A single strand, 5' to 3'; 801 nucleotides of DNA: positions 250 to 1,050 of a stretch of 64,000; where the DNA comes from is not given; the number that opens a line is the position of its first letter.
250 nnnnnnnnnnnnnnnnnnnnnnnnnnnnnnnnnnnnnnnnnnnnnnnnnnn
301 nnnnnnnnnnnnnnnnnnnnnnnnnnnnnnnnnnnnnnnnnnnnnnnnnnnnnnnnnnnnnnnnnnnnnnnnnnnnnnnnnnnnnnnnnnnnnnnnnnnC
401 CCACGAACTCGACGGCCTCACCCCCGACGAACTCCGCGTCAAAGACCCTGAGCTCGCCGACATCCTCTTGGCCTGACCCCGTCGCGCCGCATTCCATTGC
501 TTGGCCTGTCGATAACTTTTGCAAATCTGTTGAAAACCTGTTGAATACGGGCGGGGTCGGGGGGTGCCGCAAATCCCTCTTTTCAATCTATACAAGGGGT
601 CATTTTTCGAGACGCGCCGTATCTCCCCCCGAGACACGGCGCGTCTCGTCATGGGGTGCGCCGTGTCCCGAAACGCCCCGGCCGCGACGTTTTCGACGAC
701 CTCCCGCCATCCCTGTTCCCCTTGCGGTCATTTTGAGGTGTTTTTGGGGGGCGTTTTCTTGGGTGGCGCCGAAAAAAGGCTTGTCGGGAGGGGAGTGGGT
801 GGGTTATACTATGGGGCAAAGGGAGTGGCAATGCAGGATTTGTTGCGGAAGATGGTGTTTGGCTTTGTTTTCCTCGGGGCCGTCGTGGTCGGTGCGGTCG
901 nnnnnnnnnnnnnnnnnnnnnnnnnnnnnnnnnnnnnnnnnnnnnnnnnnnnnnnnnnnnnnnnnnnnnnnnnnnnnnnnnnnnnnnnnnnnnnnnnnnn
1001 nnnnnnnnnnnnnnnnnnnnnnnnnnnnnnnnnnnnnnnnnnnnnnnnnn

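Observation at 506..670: Three-copy family of structured intergenic elements with a covarying hairpin and conserved G-U wobbles (candidate small RNA or MITE family)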

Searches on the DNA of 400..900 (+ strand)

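Call 21: build_rna_model(alignment_id=A2)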
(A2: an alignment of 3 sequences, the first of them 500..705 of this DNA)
Model R1 built from alignment A2 (3 sequences, 222 columns); structure: RNAalifold consensus.
model positions 208; base pairs 63; branch points 4; effective number of sequences 1.24; information 0.59 bits per position. Calibrated on 0.2 Mb of random sequence (short: E-values are rough).
structure used (alignment columns):
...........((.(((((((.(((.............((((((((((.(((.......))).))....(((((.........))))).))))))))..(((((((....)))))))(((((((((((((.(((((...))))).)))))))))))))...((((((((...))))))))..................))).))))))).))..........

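Call 22: search_with_rna_model(model_id=R1, sources=[window, L006, L007, L001, L002, L003, L004, L005], max_evalue=10)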
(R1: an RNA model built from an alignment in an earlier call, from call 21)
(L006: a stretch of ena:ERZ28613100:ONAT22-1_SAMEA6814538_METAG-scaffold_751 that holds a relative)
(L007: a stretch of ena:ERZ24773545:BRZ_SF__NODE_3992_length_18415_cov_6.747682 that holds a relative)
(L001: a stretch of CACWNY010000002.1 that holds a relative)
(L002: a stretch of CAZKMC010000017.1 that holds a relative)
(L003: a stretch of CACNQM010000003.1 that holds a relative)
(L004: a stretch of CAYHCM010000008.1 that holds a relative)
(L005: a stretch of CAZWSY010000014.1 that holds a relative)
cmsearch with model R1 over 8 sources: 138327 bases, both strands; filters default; matches with E-value up to 10: 25.
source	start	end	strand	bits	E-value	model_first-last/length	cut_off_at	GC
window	500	706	+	212.7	8e-59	1-208/208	no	0.59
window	30145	30342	-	197.7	1.5e-54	1-208/208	no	0.57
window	49292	49492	+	184.7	7.4e-51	1-208/208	no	0.57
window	49400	49462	-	32.8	1e-07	109-171/208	no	0.65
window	608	648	-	32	1.9e-07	109-149/208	no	0.73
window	30147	30322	+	31.5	2.5e-07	1-208/208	no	0.59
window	30443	30614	+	31.5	2.5e-07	1-208/208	no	0.68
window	17904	17996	+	13.1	0.043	1-208/208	no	0.69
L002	1949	2086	-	12.5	0.063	1-208/208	no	0.46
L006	5553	5604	+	9.8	0.36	1-208/208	no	0.71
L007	5553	5604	+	9.8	0.36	1-208/208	no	0.71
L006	2454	2492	+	8.6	0.8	1-208/208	no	0.77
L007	2454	2492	+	8.6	0.8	1-208/208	no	0.77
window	56601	56639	+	8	1.2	110-148/208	no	0.79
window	24581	24638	-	7.5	1.6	1-208/208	no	0.71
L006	3439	3486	-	7.4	1.8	1-208/208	no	0.83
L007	3439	3486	-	7.4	1.8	1-208/208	no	0.83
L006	16517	16534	+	5.5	6.1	91-108/208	no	0.72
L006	3505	3543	-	5.2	7.6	1-208/208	no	0.77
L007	3505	3543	-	5.2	7.6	1-208/208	no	0.77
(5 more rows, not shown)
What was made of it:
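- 500..706 (+): Copy 1 (c1), full element. It starts about 24-30 nt after the stop of the phosphoribosyltransferase gene (stop at 476). It ends about 75 nt before the promoter-like site of the ftsB/DivIC-like gene (781-810). CM R1 212.7 bits, E 8e-59 (call 22).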

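Call 27: search_with_rna_model(model_id=R1, sources=[L010, L011, L012, L013, L014, L015, L016, L017, L018, L019, L020, L021, L022, L023, L024, L025], max_evalue=0.01)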
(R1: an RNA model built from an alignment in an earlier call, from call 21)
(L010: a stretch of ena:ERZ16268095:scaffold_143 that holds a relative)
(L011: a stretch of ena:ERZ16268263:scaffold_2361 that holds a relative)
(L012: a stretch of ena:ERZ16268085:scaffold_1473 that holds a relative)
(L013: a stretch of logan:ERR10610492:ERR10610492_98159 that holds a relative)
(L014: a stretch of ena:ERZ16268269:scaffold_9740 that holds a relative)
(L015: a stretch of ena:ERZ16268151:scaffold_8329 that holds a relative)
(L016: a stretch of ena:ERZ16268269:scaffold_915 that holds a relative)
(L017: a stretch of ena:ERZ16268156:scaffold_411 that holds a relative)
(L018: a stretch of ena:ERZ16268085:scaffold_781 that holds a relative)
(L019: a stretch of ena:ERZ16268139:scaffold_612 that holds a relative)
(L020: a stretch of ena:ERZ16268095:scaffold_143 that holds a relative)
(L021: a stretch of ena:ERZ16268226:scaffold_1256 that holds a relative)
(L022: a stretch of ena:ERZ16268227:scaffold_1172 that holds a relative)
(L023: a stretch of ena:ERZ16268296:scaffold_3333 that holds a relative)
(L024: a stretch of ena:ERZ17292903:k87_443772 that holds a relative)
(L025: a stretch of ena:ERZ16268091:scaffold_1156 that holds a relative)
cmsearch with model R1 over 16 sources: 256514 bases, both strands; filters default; matches with E-value up to 0.01: 32.
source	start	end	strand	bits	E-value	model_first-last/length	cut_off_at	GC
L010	8295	8500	+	201.1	2.9e-55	1-208/208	no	0.59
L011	3065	3270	+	201.1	2.9e-55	1-208/208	no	0.59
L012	1422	1627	+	201.1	2.9e-55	1-208/208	no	0.59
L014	3106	3311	+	201.1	2.9e-55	1-208/208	no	0.59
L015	63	268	+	201.1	2.9e-55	1-208/208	no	0.59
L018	9566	9766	+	184.8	1.3e-50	1-208/208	no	0.57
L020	9566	9766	+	184.8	1.3e-50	1-208/208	no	0.57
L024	1479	1679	+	184.8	1.3e-50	1-208/208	no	0.57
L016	9566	9766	+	184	2.1e-50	1-208/208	no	0.57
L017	9566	9766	+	184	2.1e-50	1-208/208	no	0.57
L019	9566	9766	+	184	2.1e-50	1-208/208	no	0.57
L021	9566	9766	+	184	2.1e-50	1-208/208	no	0.57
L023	9566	9766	+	184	2.1e-50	1-208/208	no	0.57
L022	9566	9766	+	180.6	1.9e-49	1-208/208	no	0.57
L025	9566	9766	+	180.6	1.9e-49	1-208/208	no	0.57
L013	1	179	+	164.8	6.2e-45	28-208/208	5'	0.61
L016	9674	9736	-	32.8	1.9e-07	109-171/208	no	0.65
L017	9674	9736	-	32.8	1.9e-07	109-171/208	no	0.65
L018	9674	9736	-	32.8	1.9e-07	109-171/208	no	0.65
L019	9674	9736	-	32.8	1.9e-07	109-171/208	no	0.65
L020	9674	9736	-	32.8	1.9e-07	109-171/208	no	0.65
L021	9674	9736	-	32.8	1.9e-07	109-171/208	no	0.65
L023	9674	9736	-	32.8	1.9e-07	109-171/208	no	0.65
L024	1587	1649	-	32.8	1.9e-07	109-171/208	no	0.65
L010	8402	8442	-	32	3.5e-07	109-149/208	no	0.73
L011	3172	3212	-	32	3.5e-07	109-149/208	no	0.73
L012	1529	1569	-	32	3.5e-07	109-149/208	no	0.73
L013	81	121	-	32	3.5e-07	109-149/208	no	0.73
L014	3213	3253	-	32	3.5e-07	109-149/208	no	0.73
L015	170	210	-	32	3.5e-07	109-149/208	no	0.73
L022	9674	9736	-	27.6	6.2e-06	109-171/208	no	0.63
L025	9674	9736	-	27.6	6.2e-06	109-171/208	no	0.63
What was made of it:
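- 500..706 (+): Present in all strain contigs L010-L015 (call 27).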

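Call 33: search_with_rna_model(model_id=R1, sources=[L026, L027], max_evalue=1)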
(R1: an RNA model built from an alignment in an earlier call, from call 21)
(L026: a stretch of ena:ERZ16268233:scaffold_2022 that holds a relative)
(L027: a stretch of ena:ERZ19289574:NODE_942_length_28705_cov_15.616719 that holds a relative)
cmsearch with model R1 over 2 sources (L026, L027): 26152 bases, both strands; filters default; matches with E-value up to 1: 0.
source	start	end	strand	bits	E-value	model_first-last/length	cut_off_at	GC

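Call 44: search_with_rna_model(model_id=R1, sources=[L028, L029], max_evalue=1, show_alignments=3)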
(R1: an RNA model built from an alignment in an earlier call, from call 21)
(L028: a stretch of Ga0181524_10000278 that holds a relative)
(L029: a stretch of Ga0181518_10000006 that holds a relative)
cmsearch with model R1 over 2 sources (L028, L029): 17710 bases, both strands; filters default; matches with E-value up to 1: 0.
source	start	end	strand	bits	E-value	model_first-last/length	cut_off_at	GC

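Call 56: search_with_rna_model(model_id=R1, sources=[L150, L151, L152, L153], max_evalue=0.1)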
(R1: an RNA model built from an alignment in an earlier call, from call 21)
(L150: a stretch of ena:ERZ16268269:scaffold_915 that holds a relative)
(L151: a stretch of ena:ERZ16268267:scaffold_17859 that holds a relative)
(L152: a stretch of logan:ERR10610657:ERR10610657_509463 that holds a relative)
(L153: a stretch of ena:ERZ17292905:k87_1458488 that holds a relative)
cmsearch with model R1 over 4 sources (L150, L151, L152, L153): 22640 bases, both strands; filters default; matches with E-value up to 0.1: 10.
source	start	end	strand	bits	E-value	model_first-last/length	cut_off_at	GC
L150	3876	4073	-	179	5.1e-50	1-208/208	no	0.57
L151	4130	4327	-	179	5.1e-50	1-208/208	no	0.57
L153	1387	1584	-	179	5.1e-50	1-208/208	no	0.57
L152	2355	2481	-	115.7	4.8e-32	73-208/208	5'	0.61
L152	2406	2444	+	25.6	1.9e-06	110-148/208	no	0.64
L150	3927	3965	+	25.6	1.9e-06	110-148/208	no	0.64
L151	4181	4219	+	25.6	1.9e-06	110-148/208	no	0.64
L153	1438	1476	+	25.6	1.9e-06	110-148/208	no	0.64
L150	4140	4339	+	24.4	4.3e-06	1-208/208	no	0.65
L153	1651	1850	+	24.4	4.3e-06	1-208/208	no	0.65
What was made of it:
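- No empty site was found: every strain carries every copy (calls 27, 56).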

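Call 60: search_with_rna_model(model_id=R1, sources=[L154, L155, L156], max_evalue=1)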
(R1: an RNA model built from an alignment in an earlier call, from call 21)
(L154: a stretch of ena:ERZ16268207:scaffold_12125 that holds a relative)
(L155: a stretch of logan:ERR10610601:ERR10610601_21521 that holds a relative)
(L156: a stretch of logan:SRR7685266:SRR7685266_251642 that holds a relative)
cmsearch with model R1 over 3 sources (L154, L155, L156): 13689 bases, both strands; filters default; matches with E-value up to 1: 2.
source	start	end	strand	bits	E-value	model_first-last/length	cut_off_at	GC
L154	7489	7531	+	6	0.45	1-208/208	no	0.72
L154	268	309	+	4.9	0.89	1-208/208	no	0.74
